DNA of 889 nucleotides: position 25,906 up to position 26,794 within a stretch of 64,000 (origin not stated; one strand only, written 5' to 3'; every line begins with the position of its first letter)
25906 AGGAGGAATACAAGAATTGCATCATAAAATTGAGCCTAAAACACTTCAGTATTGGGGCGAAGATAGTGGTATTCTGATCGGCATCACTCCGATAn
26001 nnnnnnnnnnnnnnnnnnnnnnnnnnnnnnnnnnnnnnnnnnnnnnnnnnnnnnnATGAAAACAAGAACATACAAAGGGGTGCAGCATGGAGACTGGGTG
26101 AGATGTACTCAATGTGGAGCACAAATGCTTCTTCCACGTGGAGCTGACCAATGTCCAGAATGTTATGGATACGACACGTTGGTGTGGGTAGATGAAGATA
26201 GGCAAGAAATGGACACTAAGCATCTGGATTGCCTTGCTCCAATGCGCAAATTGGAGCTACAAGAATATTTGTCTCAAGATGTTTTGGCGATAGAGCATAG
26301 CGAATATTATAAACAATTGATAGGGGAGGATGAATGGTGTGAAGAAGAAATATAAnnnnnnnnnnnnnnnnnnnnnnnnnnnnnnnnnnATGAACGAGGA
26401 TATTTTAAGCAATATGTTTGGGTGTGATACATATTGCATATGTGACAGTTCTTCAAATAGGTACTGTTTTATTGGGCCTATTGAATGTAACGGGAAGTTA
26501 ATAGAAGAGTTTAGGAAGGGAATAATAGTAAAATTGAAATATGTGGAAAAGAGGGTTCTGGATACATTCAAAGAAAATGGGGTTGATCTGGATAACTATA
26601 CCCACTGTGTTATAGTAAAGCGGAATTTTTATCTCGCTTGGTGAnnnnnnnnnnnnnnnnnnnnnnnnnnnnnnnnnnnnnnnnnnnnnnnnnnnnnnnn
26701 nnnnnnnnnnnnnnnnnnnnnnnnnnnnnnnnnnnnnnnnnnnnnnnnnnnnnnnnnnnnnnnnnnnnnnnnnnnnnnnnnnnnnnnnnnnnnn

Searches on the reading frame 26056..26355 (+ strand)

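Call 10: search_protein_families(library=phrogs, proteins=[window:26056-26355:+], max_evalue=0.01)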
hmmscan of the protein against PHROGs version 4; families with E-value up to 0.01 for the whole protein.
window:26056-26355:+ (99 aa): 1 family
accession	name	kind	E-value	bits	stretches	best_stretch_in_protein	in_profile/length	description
phrog_17382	-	unknown function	0.0094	16.5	1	15-48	183-216/273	-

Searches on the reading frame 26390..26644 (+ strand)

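Call 10: search_protein_families(library=phrogs, proteins=[window:26390-26644:+], max_evalue=0.01)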
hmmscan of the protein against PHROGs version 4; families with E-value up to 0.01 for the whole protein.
window:26390-26644:+ (84 aa): 1 family
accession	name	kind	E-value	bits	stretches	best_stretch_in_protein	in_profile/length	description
phrog_10264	-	unknown function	0.004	18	1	59-83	6-30/57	-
